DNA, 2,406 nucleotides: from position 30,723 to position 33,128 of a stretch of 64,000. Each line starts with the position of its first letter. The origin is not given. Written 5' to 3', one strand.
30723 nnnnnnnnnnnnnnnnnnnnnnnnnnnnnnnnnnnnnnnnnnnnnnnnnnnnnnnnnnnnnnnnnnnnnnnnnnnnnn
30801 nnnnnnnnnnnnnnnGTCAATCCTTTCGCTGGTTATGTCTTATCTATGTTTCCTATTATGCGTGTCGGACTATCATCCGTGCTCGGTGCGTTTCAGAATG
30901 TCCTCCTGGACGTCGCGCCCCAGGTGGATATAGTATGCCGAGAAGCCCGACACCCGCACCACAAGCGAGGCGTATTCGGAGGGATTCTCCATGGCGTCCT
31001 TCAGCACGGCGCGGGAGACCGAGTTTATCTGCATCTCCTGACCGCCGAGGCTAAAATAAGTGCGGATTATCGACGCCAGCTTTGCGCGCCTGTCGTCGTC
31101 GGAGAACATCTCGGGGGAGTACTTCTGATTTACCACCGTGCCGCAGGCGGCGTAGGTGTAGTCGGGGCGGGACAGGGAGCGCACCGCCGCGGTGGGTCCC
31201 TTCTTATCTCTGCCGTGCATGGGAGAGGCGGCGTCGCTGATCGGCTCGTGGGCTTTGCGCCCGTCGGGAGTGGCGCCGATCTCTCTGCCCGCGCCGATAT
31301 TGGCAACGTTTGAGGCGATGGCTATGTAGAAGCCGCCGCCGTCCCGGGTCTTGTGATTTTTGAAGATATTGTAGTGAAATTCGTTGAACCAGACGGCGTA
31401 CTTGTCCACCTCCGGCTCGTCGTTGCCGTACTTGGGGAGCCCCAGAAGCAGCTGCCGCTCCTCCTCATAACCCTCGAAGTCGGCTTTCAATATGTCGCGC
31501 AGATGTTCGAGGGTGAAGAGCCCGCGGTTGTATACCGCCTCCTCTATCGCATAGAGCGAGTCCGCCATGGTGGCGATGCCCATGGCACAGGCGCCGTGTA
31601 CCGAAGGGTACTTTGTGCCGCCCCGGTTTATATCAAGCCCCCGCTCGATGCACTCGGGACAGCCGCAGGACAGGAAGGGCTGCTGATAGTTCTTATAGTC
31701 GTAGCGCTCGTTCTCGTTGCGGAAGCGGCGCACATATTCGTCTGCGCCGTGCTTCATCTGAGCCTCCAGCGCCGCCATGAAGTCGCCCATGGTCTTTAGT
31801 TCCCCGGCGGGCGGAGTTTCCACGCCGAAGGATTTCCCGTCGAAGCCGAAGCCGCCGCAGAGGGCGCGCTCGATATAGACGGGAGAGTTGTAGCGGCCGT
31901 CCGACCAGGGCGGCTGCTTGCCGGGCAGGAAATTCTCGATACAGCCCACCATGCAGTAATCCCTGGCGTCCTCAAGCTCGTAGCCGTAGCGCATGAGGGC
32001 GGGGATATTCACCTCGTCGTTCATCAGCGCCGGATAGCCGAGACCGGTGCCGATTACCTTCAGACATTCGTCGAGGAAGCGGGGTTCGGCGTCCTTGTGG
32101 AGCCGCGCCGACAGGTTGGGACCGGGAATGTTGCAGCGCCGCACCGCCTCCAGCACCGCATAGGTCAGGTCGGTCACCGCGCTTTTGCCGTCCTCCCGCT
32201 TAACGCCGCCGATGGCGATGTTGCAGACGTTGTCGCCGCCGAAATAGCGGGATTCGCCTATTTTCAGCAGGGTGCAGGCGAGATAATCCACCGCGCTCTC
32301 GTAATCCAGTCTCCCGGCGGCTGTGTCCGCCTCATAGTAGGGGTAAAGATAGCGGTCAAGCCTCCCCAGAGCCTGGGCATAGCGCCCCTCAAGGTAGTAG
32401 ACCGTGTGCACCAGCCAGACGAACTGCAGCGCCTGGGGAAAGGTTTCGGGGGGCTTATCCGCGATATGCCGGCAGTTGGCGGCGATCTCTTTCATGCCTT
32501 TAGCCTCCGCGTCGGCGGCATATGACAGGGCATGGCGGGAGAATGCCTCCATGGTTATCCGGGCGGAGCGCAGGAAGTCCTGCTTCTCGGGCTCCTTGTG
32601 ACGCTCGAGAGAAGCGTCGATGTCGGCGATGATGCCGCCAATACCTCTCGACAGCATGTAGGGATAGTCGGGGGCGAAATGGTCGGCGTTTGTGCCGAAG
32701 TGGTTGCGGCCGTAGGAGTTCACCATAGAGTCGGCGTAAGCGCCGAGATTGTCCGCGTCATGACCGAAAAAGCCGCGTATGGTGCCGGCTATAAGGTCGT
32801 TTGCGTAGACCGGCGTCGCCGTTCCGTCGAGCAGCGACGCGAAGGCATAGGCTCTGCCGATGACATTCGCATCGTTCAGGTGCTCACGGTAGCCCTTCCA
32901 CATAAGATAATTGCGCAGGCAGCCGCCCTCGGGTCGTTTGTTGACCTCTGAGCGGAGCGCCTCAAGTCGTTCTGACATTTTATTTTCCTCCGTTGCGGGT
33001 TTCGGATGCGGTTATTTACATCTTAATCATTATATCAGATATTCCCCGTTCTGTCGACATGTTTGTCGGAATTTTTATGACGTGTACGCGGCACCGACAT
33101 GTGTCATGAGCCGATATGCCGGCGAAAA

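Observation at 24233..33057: Glycyl radical enzyme operon packed with glycan-processing enzymes, lacking a canonical activase and microcompartment genes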

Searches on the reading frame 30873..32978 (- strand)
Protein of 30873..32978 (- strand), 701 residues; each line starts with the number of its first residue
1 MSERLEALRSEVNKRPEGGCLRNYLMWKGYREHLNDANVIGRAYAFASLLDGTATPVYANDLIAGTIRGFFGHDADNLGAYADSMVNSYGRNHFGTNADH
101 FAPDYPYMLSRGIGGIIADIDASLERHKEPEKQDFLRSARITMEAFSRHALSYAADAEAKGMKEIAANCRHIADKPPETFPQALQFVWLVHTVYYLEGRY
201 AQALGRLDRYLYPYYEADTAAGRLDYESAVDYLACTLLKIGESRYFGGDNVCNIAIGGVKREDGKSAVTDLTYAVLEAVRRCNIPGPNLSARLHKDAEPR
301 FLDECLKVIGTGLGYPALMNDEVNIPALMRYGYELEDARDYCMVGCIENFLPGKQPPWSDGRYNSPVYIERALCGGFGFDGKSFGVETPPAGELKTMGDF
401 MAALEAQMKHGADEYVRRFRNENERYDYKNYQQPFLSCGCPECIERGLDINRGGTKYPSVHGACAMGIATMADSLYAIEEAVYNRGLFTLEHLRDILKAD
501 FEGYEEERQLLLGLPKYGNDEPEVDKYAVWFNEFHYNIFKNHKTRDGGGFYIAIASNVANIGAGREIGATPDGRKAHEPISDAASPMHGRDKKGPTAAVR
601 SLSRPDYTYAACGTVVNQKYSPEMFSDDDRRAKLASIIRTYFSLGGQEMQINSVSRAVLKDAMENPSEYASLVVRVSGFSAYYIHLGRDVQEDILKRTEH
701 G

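Call 3: search_protein_families(library=pfam, proteins=[window:30873-32978:-], max_evalue=0.01)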
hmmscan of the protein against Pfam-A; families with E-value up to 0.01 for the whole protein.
window:30873-32978:- (701 aa): 2 families
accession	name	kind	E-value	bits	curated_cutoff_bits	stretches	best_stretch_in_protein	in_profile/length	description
PF02901.20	PFL-like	-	4.9e-123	412.5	24.3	1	95-562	154-645/647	Pyruvate formate lyase-like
PF01228.26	Gly_radical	-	3.1e-29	102.1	22.2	1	581-683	2-105/106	Glycine radical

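Call 4: search_protein_families(library=ncbifam, proteins=[window:30873-32978:-], max_evalue=0.01)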
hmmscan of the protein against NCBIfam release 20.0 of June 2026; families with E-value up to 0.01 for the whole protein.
window:30873-32978:- (701 aa): 12 families
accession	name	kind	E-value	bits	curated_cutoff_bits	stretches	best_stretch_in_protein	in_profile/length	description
TIGR01774.1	PFL2-3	subfamily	5.7e-135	451.5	678.2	1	98-700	155-784/786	formate C-acetyltransferase/glycerol dehydratase family glycyl radical enzyme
TIGR04394.1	choline_CutC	equivalog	1.3e-103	348.1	1050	1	157-698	232-784/789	choline trimethylamine-lyase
NF043068.1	glycl_HYPD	equivalog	4.5e-102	342.5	1100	1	156-700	227-782/784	trans-4-hydroxy-L-proline dehydratase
NF007437.0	PRK09983.1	equivalog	2.7e-100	336.6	1109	2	433-700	493-763/765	formate C-acetyltransferase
NF048009.1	SfplDhtHpfGKleb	equivalog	1.1e-99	334.7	1000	1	93-699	178-821/824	(2S)-3-sulfopropanediol dehydratase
NF048011.1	SfplDhtHpsGDes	equivalog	1.4e-93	314.7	1000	1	102-700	187-819/821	(2S)-3-sulfopropanediol dehydratase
NF033715.1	glycyl_HPDL_Lrg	equivalog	3.9e-65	220.2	1150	3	156-353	303-513/901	4-hydroxyphenylacetate decarboxylase large subunit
NF033718.1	indole_decarb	equivalog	2e-60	205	1100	2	506-700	672-866/868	indoleacetate decarboxylase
TIGR01255.1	pyr_form_ly_1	equivalog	4.3e-35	121.4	994.2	1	162-700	218-741/744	formate C-acetyltransferase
NF008341.1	PRK11127.1-1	equivalog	1e-12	47.8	145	1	650-700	27-77/80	autonomous glycyl radical cofactor GrcA2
NF038360.1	rad_fix_GrcA3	exception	8.5e-12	45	158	1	633-700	8-75/78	autonomous glycyl radical cofactor GrcA3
TIGR04365.1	spare_glycyl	equivalog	3.3e-09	37.1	170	1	645-698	68-121/126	autonomous glycyl radical cofactor GrcA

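Call 8: search_solved_structures(query=window:30873-32978:-, max_evalue=1e-10)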
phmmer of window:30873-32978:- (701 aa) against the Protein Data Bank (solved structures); distinct sequences matched with E-value up to 1e-10: 35.
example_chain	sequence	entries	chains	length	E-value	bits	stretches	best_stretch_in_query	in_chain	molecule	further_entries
9f3w_A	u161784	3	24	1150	8.5e-102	344.9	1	101-698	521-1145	Choline trimethylamine-lyase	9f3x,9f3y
1r8w_A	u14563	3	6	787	2.4e-100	340.1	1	92-700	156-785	glycerol dehydratase | B12-independent glycerol dehydratase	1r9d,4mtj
5a0z_A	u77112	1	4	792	2.6e-97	330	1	101-698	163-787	CHOLINE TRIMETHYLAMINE LYASE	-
5a0u_A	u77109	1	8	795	2.6e-97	330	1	101-698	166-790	CHOLINE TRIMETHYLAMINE LYASE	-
9rco_A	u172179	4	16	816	8.8e-96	325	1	90-700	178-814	Glycyl radical protein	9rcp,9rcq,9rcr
6xs4_A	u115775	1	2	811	1.1e-94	321.4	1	96-700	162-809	Formate C-acetyltransferase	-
8id7_A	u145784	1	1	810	1.2e-94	321.2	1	77-700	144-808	Probable dehydratase YbiW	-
8yjn_A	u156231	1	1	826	1.3e-94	321.1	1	77-700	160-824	Probable dehydratase YbiW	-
5i2a_A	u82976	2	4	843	1.4e-91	311.1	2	92-501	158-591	Diol-dehydratase | Diol dehydratase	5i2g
9ht9_A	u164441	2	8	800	9.1e-90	305.1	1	162-698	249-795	Choline trimethylamine-lyase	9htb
9r0v_A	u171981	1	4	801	9.2e-90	305.1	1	162-698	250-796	Choline trimethylamine-lyase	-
6vue_A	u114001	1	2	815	9.7e-90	305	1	162-698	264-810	Choline trimethylamine-lyase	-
5faw_A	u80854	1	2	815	9.7e-90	305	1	162-698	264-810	Choline trimethylamine-lyase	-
5fay_A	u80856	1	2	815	9.9e-90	305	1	162-698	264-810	Choline trimethylamine-lyase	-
5fau_A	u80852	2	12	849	1.1e-89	304.8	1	162-698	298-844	Choline trimethylamine-lyase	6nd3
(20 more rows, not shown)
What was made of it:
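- Closest known: Choline trimethylamine-lyase CutC. Same: It is the top PDB hit by score (345 bits, call 8) and shares the CXE motif.
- Glycerol dehydratase is among the two best PDB hits (call 8).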

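Call 9: find_homologous_proteins(query=window:30873-32978:-, max_evalue=1e-20)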
Query window:30873-32978:- (701 aa): 1375 proteins with E <= 1e-20 among 8000 candidates; the best 120 are listed.
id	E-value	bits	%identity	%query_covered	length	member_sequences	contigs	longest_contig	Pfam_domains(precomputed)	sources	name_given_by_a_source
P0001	0.0e+0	1606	98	100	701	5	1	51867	PF02901.21,PF01228.27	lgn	-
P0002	0.0e+0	1156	71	100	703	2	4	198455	PF02901.21,PF01228.27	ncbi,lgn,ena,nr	ncbi:MAG: hypothetical protein IJA85_00570 [Clostridia bacterium]|nr:hypothetical protein [Clostridi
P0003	3.9e-297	1005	64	100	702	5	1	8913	PF02901.21,PF01228.27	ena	-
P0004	5.9e-297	1005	65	100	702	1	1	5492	PF02901.21,PF01228.27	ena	-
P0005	2.4e-288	976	63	99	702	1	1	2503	PF02901.21,PF01228.27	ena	-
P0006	3.2e-280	950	60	99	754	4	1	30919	PF02901.21,PF01228.27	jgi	-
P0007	2.3e-278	943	62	99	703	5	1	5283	PF02901.21,PF01228.27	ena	-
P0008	1.1e-277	941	61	100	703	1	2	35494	PF02901.21,PF01228.27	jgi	-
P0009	9.9e-277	938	61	100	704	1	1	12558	PF02901.21,PF01228.27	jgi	-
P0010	5.5e-273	926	60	98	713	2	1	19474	PF02901.21,PF01228.27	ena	-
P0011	6.2e-273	926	59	100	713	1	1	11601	PF02901.21,PF01228.27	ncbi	-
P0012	1.1e-272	925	59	99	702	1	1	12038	PF02901.21,PF01228.27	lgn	-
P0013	1.1e-269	915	59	100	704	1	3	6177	PF02901.21,PF01228.27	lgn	-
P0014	2.5e-269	914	59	100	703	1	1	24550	PF02901.21,PF01228.27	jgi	-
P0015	1.9e-268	911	59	99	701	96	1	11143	PF02901.21,PF01228.27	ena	-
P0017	2.0e-264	897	58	100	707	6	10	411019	PF02901.21,PF01228.27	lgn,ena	-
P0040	4.1e-258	877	57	100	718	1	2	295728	PF02901.21,PF01228.27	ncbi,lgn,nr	ncbi:MAG: pyruvate formate lyase family protein [Clostridiaceae bacterium]|nr:pyruvate formate lyase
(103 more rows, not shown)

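Call 10: find_encoding_contigs(protein=P0002, flank=10000, max_places=2)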
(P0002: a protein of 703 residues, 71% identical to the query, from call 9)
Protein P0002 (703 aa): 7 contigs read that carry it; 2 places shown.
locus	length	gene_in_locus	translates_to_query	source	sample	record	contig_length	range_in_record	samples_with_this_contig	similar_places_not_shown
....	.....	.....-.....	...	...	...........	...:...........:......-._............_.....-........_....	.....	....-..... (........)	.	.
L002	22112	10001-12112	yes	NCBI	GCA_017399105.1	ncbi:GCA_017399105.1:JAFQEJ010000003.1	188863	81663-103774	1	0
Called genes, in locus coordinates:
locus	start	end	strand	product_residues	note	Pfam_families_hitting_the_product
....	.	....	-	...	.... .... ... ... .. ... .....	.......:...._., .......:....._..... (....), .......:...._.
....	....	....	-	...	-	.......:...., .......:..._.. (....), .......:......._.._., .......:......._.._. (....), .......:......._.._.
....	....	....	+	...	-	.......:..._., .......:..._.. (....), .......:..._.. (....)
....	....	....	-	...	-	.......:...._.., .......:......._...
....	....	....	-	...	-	-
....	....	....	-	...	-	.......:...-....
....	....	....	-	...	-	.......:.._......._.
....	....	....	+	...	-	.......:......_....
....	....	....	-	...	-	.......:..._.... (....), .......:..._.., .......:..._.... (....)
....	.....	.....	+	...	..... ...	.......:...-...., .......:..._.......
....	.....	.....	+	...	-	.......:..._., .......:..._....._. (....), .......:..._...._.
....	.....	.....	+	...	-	-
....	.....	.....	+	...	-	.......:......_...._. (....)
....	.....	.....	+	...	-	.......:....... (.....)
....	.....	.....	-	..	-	-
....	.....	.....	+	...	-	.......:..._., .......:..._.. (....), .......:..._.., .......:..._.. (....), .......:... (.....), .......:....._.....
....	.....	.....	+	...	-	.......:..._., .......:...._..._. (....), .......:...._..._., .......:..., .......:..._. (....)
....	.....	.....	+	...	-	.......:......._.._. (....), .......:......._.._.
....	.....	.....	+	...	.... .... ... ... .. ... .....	-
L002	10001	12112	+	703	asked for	PF02901:PFL-like, PF01228:Gly_radical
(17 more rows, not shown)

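Call 11: find_encoding_contigs(protein=P0017, flank=10000, max_places=2)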
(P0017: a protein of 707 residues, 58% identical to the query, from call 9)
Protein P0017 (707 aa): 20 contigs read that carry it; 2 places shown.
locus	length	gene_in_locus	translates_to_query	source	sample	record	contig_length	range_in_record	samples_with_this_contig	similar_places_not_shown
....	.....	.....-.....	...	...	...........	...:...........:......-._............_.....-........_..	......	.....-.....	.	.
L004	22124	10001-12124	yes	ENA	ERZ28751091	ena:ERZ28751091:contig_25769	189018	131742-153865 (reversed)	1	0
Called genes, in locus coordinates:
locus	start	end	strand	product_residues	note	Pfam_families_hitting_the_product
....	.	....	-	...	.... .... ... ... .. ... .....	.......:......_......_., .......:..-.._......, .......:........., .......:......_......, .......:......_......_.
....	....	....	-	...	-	-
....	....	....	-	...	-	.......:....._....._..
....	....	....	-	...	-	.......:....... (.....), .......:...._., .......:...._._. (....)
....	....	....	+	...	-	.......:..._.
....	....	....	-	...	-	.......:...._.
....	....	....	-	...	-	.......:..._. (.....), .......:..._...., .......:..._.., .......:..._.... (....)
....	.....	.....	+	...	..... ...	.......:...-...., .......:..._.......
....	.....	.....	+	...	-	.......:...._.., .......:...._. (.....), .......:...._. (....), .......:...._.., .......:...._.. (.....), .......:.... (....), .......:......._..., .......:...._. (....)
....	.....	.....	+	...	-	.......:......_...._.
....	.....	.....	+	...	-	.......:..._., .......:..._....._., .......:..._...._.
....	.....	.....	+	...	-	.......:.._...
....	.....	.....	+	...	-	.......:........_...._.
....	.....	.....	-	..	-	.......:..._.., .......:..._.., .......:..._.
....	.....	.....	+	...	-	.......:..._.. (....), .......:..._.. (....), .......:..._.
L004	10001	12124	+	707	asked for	PF02901:PFL-like, PF01228:Gly_radical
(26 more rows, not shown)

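Call 12: find_encoding_contigs(protein=P0040, flank=10000, max_places=2)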
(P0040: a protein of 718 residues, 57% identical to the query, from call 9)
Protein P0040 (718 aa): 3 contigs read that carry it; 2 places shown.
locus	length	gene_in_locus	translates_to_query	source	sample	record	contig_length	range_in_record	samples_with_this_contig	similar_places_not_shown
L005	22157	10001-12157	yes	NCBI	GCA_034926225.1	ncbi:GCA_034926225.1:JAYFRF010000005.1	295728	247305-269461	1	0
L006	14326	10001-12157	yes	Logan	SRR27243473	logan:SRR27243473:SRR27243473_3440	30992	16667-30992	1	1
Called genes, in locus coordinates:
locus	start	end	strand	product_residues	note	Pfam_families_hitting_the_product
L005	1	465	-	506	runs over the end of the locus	PF01676:Metalloenzyme, PF06415:iPGM_N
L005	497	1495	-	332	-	PF00583:Acetyltransf_1, PF14542:Acetyltransf_CG (faint), PF13302:Acetyltransf_3, PF00583:Acetyltransf_1, PF13673:Acetyltransf_10, PF13508:Acetyltransf_7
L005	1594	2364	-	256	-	PF00121:TIM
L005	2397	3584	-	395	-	PF00162:PGK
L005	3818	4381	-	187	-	PF01863:YgjP-like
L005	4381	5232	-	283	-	-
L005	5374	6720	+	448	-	PF01595:CNNM, PF00571:CBS (faint), PF03471:CorC_HlyC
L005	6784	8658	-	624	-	PF08497:Radical_SAM_N, PF04055:Radical_SAM (weak), PF11842:DUF3362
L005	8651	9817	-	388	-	PF01545:Cation_efflux, PF16916:ZT_dimer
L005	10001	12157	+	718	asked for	PF02901:PFL-like, PF01228:Gly_radical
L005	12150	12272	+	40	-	-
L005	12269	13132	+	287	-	PF13472:Lipase_GDSL_2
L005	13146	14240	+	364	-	PF08240:ADH_N, PF16912:Glu_dehyd_C (weak), PF00107:ADH_zinc_N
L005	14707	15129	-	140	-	PF03652:RuvX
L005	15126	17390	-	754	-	PF00330:Aconitase, PF00694:Aconitase_C (weak)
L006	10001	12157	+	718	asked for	PF02901:PFL-like, PF01228:Gly_radical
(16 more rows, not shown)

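Call 15: find_related_loci(query=A1, collection=genome_contigs, flank=10000)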
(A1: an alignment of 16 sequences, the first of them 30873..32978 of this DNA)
Query A1 (701 aa) in genome_contigs; peptide patterns used: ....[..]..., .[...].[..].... (x = any residue, [..] = any of these).
326 stretches matched a pattern; 304 encode a relative of the query (tblastn E <= 1e-3); the best 80 are kept; 80 distinct loci.
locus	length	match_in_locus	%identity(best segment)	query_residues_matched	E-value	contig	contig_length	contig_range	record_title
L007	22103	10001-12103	71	1-700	0e+0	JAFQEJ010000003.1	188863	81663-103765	MAG: Clostridia bacterium isolate RGIG1743 Goat_Cecum-3__c44807, whole genome shotgun sequence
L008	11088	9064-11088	63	3-675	0e+0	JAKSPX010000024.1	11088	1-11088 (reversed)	MAG: Clostridia bacterium isolate Horse_feces214 MAG214_24, whole genome shotgun sequence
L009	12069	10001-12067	61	4-690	0e+0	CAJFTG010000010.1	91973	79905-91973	Candidatus Avimonas caecicola isolate Chicken_7_mag_176 genome assembly, contig: MAGpy_11413_7_idba_bin_176_fascaffold_8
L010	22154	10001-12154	58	1-700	0e+0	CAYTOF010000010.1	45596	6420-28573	MAG TPA_asm: uncultured Oscillospiraceae bacterium isolate binchicken_co39_19 genome assembly, contig: NODE_1844_length_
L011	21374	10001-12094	59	5-700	0e+0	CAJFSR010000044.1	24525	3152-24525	Candidatus Neochristensenella gallicola isolate Chicken_24_mag_190 genome assembly, contig: MAGpy_11413_24_idba_bin_190_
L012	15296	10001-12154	59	3-701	0e+0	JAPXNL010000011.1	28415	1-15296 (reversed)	MAG: Clostridia bacterium isolate binned_ad_5.94 NODE_1593_length_28415_cov_1.486956, whole genome shotgun sequence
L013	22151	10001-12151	57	1-700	0e+0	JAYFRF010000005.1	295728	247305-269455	MAG: Clostridiaceae bacterium isolate CA_7 c_CA_000000023926, whole genome shotgun sequence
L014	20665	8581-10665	58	8-700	0e+0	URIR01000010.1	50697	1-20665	uncultured Clostridiales bacterium isolate UMGS1037 genome assembly, contig: NODE_696_length_50697_cov_6.081276, whole g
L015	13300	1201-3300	57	3-700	0e+0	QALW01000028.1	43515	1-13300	MAG: Selenomonadales bacterium isolate CIM:MAG 469 contig_21803, whole genome shotgun sequence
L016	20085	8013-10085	59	23-700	0e+0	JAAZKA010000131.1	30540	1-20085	MAG: Clostridiales bacterium isolate AS22ysBPME_179 198204_AS22, whole genome shotgun sequence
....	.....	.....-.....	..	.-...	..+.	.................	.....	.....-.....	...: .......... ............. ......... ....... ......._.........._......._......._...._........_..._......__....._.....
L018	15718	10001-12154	56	3-701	0e+0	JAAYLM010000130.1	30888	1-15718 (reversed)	MAG: Oscillospiraceae bacterium isolate AS15tlH2ME_27 27943_AS15, whole genome shotgun sequence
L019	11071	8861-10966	58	5-700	0e+0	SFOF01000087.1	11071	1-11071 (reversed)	MAG: Clostridiales bacterium isolate W3P12.070 Contig4072, whole genome shotgun sequence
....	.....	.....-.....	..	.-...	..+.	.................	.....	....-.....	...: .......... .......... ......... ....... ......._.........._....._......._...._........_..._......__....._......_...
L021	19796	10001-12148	56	4-700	0e+0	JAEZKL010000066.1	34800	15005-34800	MAG: Bacillota bacterium isolate OH_CDB_29 k127_2262052, whole genome shotgun sequence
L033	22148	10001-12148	56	5-701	0e+0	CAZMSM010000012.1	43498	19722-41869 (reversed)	MAG TPA_asm: uncultured Eubacteriales bacterium isolate SRP192927_co5_942 genome assembly, contig: NODE_708_length_43498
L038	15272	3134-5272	56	5-701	0e+0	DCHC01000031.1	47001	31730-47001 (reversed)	MAG TPA_asm: Faecalibacterium sp. UBA1762 UBA1762_contig_44573, whole genome shotgun sequence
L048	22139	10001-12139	55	1-700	0e+0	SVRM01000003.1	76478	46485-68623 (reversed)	MAG: Oscillospiraceae bacterium isolate SIG643 NODE_8152_length_76478_cov_3.238530, whole genome shotgun sequence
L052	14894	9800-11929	55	5-700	0e+0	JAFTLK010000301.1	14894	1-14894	MAG: Clostridia bacterium isolate RGIG3925 Roe_deer_Cecum-3__c433187, whole genome shotgun sequence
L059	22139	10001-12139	55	1-700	0e+0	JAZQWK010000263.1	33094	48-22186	MAG: Eubacteriales bacterium isolate T1900045166_TC20190160.MAGScoT_cleanbin_000011 SGB_5141_k141_27575, whole genome sh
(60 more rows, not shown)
